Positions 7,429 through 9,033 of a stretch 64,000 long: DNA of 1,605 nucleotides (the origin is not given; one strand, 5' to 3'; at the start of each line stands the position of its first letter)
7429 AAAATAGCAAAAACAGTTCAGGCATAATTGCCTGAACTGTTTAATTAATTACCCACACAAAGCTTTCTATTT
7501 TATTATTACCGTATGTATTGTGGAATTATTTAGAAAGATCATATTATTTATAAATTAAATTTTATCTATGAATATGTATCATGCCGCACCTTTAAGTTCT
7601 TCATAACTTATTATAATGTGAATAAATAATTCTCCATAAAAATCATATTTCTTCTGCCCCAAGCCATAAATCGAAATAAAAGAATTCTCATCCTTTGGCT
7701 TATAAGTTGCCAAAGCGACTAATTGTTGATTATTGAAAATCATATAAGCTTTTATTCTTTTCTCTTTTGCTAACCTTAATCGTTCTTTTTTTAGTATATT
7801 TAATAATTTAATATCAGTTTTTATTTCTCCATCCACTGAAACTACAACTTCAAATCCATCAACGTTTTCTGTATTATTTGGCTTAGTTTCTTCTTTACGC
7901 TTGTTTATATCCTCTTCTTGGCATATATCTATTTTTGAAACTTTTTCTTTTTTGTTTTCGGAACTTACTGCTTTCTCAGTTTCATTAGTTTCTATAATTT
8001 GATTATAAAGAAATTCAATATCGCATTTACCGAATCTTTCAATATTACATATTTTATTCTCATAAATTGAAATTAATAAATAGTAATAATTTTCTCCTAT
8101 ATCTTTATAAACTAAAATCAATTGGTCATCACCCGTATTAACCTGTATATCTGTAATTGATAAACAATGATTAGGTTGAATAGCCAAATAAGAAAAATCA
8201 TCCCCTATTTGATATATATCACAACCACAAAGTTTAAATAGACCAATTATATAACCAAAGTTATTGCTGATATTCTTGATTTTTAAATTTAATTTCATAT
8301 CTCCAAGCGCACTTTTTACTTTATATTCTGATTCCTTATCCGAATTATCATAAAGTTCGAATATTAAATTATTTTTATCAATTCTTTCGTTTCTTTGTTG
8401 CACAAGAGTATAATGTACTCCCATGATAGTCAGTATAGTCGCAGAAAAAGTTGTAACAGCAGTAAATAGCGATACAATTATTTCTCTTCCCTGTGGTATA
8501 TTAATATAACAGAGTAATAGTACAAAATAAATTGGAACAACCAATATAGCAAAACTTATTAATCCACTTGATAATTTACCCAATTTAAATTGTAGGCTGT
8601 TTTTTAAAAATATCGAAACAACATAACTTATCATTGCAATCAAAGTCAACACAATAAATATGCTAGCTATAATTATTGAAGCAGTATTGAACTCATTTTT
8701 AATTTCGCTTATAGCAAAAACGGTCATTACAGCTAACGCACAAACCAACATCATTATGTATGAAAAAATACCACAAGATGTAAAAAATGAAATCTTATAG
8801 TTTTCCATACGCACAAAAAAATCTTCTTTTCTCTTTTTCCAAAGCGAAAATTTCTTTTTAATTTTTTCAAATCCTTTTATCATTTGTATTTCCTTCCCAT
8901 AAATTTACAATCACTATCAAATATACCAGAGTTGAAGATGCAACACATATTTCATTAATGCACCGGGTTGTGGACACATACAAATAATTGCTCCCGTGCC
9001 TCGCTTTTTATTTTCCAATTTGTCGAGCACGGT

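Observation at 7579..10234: Self-contained two-gene operon: AAA/PD-(D/E)xK ATPase plus a 4-TM protein ending in an HRDC domain (candidate uncharacterised defence or abortive-infection module)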

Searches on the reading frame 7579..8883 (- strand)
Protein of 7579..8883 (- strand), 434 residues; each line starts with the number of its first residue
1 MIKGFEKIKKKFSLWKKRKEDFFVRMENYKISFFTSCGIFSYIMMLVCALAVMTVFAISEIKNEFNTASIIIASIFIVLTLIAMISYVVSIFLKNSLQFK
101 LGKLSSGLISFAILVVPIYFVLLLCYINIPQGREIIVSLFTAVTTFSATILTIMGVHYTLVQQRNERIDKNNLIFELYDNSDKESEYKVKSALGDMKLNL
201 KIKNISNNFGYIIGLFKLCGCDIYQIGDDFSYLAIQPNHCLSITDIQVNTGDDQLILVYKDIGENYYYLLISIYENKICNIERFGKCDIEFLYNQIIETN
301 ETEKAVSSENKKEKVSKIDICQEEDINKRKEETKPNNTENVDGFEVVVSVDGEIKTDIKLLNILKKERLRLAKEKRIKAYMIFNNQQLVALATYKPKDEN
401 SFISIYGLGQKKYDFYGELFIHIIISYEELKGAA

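Call 3: search_protein_families(library=pfam, proteins=[window:7579-8883:-], max_evalue=1)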
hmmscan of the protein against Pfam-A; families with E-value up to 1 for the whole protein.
window:7579-8883:- (434 aa): 3 families
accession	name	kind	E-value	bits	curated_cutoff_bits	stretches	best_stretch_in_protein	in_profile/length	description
PF00570.28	HRDC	-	7.1e-15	55.2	23.8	1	359-424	3-68/68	HRDC domain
PF02322.20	Cyt_bd_oxida_II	-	0.00049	20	35.6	1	33-161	155-260/302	Cytochrome bd terminal oxidase subunit II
PF03189.18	Otopetrin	-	0.21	10.9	27.8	1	35-150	232-353/434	Otopetrin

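Call 4: search_protein_families(library=padloc, proteins=[window:7579-8883:-], max_evalue=1)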
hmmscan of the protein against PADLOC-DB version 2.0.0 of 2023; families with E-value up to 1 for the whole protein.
window:7579-8883:- (434 aa): 5 families
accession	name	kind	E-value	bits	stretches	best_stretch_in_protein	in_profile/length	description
PDLC02861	DpdF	-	3.9e-14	49.9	1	354-429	533-608/611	DpdF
PDLC02864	DpdF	-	2e-08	31.5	1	303-425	487-608/610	DpdF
PDLC02871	DpdF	-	3.8e-06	25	1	356-425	62-131/140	DpdF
PDLC02863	DpdF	-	1.2e-05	22.3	1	364-424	404-464/488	DpdF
PDLC02865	DpdF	-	6.9e-05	18.6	1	359-421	1432-1494/1499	DpdF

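Call 5: search_protein_families(library=ncbifam, proteins=[window:7579-8883:-], max_evalue=1)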
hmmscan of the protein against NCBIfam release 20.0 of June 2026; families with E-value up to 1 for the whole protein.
window:7579-8883:- (434 aa): 2 families
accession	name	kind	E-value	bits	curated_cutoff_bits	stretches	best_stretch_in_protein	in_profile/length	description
TIGR01389.1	recQ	equivalog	2.8e-14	52.5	640.2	1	303-424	478-588/591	DNA helicase RecQ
NF008279.0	PRK11057.1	equivalog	6.1e-08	31.6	1015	1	356-425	531-600/608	ATP-dependent DNA helicase RecQ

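Call 7: find_homologous_proteins(query=window:7579-8883:-)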
Query window:7579-8883:- (434 aa): 33 proteins with E <= 0.001 among 8000 candidates.
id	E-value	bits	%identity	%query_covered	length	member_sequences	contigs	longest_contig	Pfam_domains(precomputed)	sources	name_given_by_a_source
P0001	3.1e-277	937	100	100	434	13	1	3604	PF00570.29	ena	-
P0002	1.6e-179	615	66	100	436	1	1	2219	PF00570.29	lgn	-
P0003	5.6e-175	600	65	100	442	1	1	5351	PF00570.29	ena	-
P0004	1.5e-170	586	65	99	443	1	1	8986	PF00570.29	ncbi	-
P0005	3.2e-169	581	62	96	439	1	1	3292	PF00570.29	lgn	-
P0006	4.0e-164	564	63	96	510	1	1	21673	PF00570.29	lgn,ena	-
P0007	3.3e-162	558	62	98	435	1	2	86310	PF00570.29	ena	-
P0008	2.0e-139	483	55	94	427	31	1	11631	PF00570.29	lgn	-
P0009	8.0e-120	419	58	79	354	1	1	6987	PF00570.29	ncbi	-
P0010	5.6e-106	373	45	96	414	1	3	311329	PF00570.29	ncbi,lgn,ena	-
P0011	1.7e-102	362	45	95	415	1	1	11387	PF00570.29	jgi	-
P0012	5.7e-102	360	43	96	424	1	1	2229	PF00570.29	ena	-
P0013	2.8e-99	351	43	94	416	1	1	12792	PF00570.29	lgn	-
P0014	1.4e-98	349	44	92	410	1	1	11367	PF00570.29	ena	-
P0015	4.1e-96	340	52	71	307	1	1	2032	PF00570.29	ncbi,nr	ncbi:MAG: HRDC domain-containing protein [Malacoplasma sp.]|nr:HRDC domain-containing protein [Malac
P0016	1.0e-86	310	39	94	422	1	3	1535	PF00570.29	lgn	-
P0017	1.6e-86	309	39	94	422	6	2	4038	PF00570.29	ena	-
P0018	3.0e-85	305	39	94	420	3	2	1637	PF00570.29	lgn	-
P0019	6.4e-85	304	39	94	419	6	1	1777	PF00570.29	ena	-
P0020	1.8e-81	292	37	94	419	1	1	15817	PF00570.29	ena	-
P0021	4.1e-77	278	36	95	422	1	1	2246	PF00570.29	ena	-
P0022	4.4e-76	275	37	94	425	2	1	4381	PF00570.29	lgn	-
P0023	2.4e-75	272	42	79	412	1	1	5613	PF00570.29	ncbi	-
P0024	6.7e-74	267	39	95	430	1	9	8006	PF00570.29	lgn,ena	-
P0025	6.7e-74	267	45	70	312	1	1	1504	PF00570.29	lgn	-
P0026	8.6e-73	264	38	95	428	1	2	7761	PF00570.29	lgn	-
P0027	5.0e-71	258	43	67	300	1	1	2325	PF00570.29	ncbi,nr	ncbi:MAG: HRDC domain-containing protein, partial [Lachnospiraceae bacterium]|nr:HRDC domain-contain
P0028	1.8e-67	246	40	80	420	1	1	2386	PF00570.29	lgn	-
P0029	8.6e-56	208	47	52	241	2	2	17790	PF00570.29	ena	-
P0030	3.9e-5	41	34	16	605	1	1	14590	PF09382.18,PF00270.36,PF00570.29,PF16124.11,PF00271.38,PF04851.22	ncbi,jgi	jgi:ATP-dependent DNA helicase RecQ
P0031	9.1e-5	40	36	18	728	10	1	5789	PF09382.18,PF00270.36,PF00570.29,PF16124.11,PF14493.13,PF00271.38,PF04851.22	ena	-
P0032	1.3e-4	39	38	18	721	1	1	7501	PF09382.18,PF00270.36,PF00570.29,PF16124.11,PF14493.13,PF00271.38,PF04851.22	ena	-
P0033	6.3e-4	37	36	18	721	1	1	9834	PF09382.18,PF00270.36,PF00570.29,PF16124.11,PF14493.13,PF00271.38,PF04851.22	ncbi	-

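Call 9: find_encoding_contigs(protein=P0010, flank=8000, max_places=3)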
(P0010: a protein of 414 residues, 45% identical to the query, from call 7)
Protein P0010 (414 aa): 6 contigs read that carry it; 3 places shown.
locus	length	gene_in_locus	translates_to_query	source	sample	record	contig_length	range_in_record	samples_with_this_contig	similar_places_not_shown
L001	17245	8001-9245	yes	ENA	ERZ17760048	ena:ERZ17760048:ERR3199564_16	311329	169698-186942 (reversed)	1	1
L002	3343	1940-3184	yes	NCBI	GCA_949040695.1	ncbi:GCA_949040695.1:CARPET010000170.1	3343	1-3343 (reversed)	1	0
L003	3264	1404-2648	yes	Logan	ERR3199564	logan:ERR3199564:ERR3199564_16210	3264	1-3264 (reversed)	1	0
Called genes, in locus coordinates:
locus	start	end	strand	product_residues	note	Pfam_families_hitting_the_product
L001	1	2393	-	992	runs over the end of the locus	PF00005:ABC_tran, PF13304:AAA_21 (faint), PF02687:FtsX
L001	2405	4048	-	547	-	PF00749:tRNA-synt_1c, PF19269:Anticodon_2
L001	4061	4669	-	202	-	PF01381:HTH_3, PF12844:HTH_19 (weak), PF13443:HTH_26 (weak), PF13560:HTH_31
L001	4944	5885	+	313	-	PF02645:DegV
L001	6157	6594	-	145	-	PF01451:LMWPc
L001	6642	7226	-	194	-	PF18306:LDcluster4, PF03641:Lysine_decarbox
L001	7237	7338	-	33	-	-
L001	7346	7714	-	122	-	-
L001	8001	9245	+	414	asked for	PF00570:HRDC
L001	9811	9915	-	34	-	-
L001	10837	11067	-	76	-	-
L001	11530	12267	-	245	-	-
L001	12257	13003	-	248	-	-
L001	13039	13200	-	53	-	-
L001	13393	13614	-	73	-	-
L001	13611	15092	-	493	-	-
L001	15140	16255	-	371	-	-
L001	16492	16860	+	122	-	PF13560:HTH_31, PF01381:HTH_3, PF12844:HTH_19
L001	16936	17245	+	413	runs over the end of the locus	PF14659:Phage_int_SAM_3, PF22022:Phage_int_M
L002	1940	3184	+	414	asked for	PF00570:HRDC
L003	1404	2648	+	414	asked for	PF00570:HRDC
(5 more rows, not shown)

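Call 10: find_encoding_contigs(protein=P0007, flank=8000, max_places=3)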
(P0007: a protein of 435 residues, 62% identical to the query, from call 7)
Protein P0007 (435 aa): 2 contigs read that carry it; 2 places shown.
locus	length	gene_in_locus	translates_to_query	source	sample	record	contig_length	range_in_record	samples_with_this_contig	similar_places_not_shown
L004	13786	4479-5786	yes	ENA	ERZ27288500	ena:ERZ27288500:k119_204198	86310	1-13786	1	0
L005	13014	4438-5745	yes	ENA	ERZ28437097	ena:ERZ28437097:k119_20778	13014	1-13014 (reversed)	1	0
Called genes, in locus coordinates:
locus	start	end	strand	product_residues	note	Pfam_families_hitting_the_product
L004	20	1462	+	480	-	-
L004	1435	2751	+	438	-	PF01943:Polysacc_synt, PF13440:Polysacc_synt_3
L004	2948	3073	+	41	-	PF12116:SpoIIID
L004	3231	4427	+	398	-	PF13173:AAA_14, PF13635:DUF4143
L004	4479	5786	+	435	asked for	PF00570:HRDC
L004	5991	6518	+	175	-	-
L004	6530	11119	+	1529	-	PF13086:AAA_11, PF13245:AAA_19 (weak), PF13604:AAA_30, PF13086:AAA_11, PF13087:AAA_12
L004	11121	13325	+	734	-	-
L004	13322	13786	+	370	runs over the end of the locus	-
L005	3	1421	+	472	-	?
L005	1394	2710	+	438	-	PF01943:Polysacc_synt, PF13440:Polysacc_synt_3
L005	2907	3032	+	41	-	PF12116:SpoIIID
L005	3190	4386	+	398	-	PF13173:AAA_14, PF13635:DUF4143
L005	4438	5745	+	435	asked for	PF00570:HRDC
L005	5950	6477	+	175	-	-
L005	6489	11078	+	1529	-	PF13086:AAA_11, PF13245:AAA_19 (weak), PF13604:AAA_30, PF13086:AAA_11, PF13087:AAA_12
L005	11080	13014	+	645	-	?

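Call 11: find_encoding_contigs(protein=P0006, flank=7000, max_places=2)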
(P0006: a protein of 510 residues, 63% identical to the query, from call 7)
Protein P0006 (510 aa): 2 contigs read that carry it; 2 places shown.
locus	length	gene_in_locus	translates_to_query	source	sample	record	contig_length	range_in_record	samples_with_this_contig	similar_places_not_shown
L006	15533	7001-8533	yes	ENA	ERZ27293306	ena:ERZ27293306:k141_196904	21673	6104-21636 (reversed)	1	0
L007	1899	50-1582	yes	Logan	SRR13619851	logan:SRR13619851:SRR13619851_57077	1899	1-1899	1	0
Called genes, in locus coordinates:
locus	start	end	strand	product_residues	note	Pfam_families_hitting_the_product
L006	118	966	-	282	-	PF00126:HTH_1, PF03466:LysR_substrate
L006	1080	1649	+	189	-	PF00132:Hexapep, PF14602:Hexapep_2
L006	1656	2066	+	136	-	PF07883:Cupin_2 (weak)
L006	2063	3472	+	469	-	PF13306:LRR_5, PF18050:Cyclophil_like2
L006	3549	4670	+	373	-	PF00248:Aldo_ket_red, PF12838:Fer4_7 (faint), PF13187:Fer4_9, PF13237:Fer4_10 (faint), PF13534:Fer4_17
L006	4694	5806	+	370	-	PF00248:Aldo_ket_red, PF13183:Fer4_8 (weak)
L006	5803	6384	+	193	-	PF12822:ECF_trnsprt (weak)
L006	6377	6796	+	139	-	PF08973:TM1506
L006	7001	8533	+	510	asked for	PF00570:HRDC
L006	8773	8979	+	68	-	PF13443:HTH_26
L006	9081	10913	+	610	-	PF12161:HsdM_N, PF02384:N6_Mtase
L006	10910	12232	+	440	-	PF01420:Methylase_S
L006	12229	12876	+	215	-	PF06114:Peptidase_M78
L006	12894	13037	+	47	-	-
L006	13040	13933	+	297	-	PF08357:SEFIR, PF13676:TIR_2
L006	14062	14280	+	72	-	-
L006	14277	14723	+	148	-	-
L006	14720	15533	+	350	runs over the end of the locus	PF13676:TIR_2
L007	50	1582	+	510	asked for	PF00570:HRDC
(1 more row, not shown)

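Call 12: find_encoding_contigs(protein=P0008, flank=7000, max_places=2)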
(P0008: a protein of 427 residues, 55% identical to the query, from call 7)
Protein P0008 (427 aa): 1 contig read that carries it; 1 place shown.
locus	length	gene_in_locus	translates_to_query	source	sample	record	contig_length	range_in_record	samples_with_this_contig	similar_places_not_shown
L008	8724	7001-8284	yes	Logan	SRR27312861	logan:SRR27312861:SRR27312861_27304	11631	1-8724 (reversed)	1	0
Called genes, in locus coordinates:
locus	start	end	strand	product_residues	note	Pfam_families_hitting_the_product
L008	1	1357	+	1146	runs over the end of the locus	PF02018:CBM_4_9 (faint)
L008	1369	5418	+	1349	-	-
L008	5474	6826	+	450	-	PF00251:Glyco_hydro_32N, PF08244:Glyco_hydro_32C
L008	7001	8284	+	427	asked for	PF00570:HRDC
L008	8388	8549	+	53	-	-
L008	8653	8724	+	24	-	?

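Call 13: find_encoding_contigs(protein=P0011, flank=7000, max_places=2)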
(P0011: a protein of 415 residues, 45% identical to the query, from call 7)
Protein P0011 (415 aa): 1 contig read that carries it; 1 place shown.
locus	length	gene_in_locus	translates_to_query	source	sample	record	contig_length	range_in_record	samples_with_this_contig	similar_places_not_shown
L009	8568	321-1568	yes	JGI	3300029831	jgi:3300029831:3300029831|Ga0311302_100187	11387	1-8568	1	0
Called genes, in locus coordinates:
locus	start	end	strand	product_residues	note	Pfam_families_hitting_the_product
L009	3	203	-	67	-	?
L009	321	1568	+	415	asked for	PF00570:HRDC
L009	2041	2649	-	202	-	PF00657:Lipase_GDSL, PF04311:DUF459 (weak), PF13472:Lipase_GDSL_2, PF25182:NonGDSL (weak)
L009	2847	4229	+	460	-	PF01336:tRNA_anti-codon, PF00152:tRNA-synt_2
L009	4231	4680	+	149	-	PF00583:Acetyltransf_1, PF13673:Acetyltransf_10, PF13508:Acetyltransf_7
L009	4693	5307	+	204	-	PF07332:Phage_holin_3_6 (faint)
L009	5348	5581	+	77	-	-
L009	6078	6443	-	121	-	PF01627:Hpt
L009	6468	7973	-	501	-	PF00072:Response_reg, PF01966:HD, PF13487:HD_5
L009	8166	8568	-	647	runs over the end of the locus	PF22745:Nlig-Ia, PF01653:DNA_ligase_aden, PF03120:OB_DNA_ligase, PF12826:HHH_2, PF14520:HHH_5 (weak), PF00533:BRCT, PF12738:PTCB-BRCT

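Call 14: find_encoding_contigs(protein=P0020, flank=7000, max_places=2)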
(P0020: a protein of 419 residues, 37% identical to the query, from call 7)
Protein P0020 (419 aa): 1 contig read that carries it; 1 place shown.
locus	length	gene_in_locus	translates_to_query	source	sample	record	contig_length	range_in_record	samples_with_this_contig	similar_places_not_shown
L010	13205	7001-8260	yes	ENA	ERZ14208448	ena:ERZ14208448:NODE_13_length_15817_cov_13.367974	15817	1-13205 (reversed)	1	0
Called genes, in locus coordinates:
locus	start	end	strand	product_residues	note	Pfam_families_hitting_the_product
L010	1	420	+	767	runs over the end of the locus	PF09479:Flg_new (faint), PF18998:Flg_new_2 (weak)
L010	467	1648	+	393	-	PF13306:LRR_5, PF13855:LRR_8 (faint), PF13306:LRR_5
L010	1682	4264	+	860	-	PF09479:Flg_new (faint)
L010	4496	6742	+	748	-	PF01966:HD (weak)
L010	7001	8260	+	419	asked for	PF00570:HRDC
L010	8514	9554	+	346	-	PF00142:Fer4_NifH (weak), PF01656:CbiA, PF02374:ArsA_ATPase (weak), PF07015:VirC1 (faint), PF10609:ParA (weak), PF13614:AAA_31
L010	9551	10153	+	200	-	PF18735:HEPN_RiboL-PSP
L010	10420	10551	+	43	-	-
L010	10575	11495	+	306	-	PF05014:Nuc_deoxyrib_tr (weak)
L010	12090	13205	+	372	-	?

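Call 17: find_encoding_contigs(protein=P0004, flank=7000, max_places=2)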
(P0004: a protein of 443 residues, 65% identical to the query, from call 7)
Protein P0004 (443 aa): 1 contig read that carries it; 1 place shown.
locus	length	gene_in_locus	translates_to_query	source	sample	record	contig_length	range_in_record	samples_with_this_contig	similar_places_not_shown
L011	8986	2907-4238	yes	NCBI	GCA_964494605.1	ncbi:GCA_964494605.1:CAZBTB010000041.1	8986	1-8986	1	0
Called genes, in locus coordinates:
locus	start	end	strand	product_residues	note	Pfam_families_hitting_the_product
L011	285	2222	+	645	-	PF09479:Flg_new (faint), PF18998:Flg_new_2, PF13306:LRR_5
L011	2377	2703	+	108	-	PF07883:Cupin_2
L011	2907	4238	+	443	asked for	PF00570:HRDC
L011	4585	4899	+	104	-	-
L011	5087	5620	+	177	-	PF02915:Rubrerythrin, PF21349:RUBY_RBDX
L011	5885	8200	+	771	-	PF00512:HisKA, PF02518:HATPase_c, PF00072:Response_reg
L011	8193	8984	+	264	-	?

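Call 18: find_encoding_contigs(protein=P0003, flank=7000, max_places=2)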
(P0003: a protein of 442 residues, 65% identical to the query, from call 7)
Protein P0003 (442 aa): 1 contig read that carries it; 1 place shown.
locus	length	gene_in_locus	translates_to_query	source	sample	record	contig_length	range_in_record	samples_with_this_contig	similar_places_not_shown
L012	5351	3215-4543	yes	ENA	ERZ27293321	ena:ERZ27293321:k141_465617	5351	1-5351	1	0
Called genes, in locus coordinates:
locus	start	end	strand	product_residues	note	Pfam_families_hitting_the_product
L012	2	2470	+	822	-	?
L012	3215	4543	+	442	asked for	PF00570:HRDC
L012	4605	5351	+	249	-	?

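Call 19: find_encoding_contigs(protein=P0013, flank=7000, max_places=2)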
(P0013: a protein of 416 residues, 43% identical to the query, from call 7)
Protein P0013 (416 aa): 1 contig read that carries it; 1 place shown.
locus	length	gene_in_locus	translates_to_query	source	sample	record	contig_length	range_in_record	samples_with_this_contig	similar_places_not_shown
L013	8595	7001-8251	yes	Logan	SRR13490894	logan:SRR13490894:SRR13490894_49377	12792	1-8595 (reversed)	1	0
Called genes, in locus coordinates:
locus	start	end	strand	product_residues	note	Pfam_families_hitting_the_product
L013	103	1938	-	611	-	PF01555:N6_N4_Mtase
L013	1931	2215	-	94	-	-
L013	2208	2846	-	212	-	PF14335:DUF4391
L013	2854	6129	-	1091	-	PF00270:DEAD (faint), PF00176:SNF2-rel_dom, PF04851:ResIII (weak), PF00271:Helicase_C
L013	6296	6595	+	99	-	PF12844:HTH_19 (weak), PF13560:HTH_31 (faint), PF01381:HTH_3, PF13443:HTH_26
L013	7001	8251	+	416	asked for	PF00570:HRDC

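Call 20: find_related_loci(query=A1, collection=genome_contigs, flank=8000)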
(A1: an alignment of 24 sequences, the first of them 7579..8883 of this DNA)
Query A1 (434 aa) in genome_contigs; peptide patterns used: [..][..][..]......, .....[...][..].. (x = any residue, [..] = any of these).
28 stretches matched a pattern; 4 encode a relative of the query (tblastn E <= 1e-3); 4 distinct loci.
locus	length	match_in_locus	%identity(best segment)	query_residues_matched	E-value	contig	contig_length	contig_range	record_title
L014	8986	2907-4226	65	1-431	0e+0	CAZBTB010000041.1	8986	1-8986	MAG TPA_asm: uncultured Lachnospiraceae bacterium isolate SRP199465_co2_331 genome assembly, contig: NODE_24520_length_8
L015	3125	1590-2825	45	14-429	5e-112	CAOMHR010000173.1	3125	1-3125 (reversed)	MAG TPA_asm: Candidatus Borkfalkiaceae bacterium isolate MGBC124640 genome assembly, contig: MGBC124640.173, whole genom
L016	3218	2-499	54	258-427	1e-47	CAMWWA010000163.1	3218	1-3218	MAG TPA_asm: uncultured Clostridia bacterium isolate SRR14411351_bin.2_metawrap_v1.3_MAG genome assembly, contig: NODE.1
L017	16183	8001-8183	72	373-433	1e-21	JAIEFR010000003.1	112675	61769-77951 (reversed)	MAG: Clostridia bacterium isolate SC0399_S13_4 SC0399_S13_4_contig_3, whole genome shotgun sequence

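Call 24: predict_structure(alignment_id=A1)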
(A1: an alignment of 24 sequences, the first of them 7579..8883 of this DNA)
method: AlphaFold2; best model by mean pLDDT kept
length: 434 residues; sequences in the alignment: 24
mean_pLDDT: 81.0   pTM: 0.54
mean pLDDT of the five models: 81.0, 80.4, 79.8, 79.1, 78.1
residues with pLDDT >= 90: 80; 70-90: 289; 50-70: 43; < 50: 22
segments of 3 or more residues with pLDDT < 50: 12-19, 309-322
pLDDT, mean of each block of 10 residues (from residue 1): 58 44 79 84 90 86 82 90 88 86 85 88 89 89 93 89 83 81 71 76 88 85 76 80 82 83 88 80 87 83 60 33 67 82 83 89 93 75 85 92 83 86 93 72
secondary structure, 60 per line:
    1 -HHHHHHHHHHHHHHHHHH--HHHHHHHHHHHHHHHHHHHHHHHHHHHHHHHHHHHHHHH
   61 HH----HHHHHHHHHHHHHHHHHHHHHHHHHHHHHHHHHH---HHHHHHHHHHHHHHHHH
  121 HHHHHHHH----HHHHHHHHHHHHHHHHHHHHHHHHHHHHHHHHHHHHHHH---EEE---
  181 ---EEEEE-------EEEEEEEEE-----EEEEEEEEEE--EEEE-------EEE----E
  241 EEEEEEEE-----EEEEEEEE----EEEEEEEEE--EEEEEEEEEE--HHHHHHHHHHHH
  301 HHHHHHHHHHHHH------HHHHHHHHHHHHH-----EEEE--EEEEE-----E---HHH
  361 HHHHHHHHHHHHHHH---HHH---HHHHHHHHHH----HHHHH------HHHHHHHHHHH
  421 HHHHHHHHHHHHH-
elements in order: H2-19 H22-62 H67-100 H104-128 H133-171 E175-177 E184-188 E196-204 E210-219 E222-225 E233-235 E240-248 E254-261 E266-274 E277-286 H289-313 H320-332 E338-341 E344-348 H358-375 H385-394 H399-403 H410-433
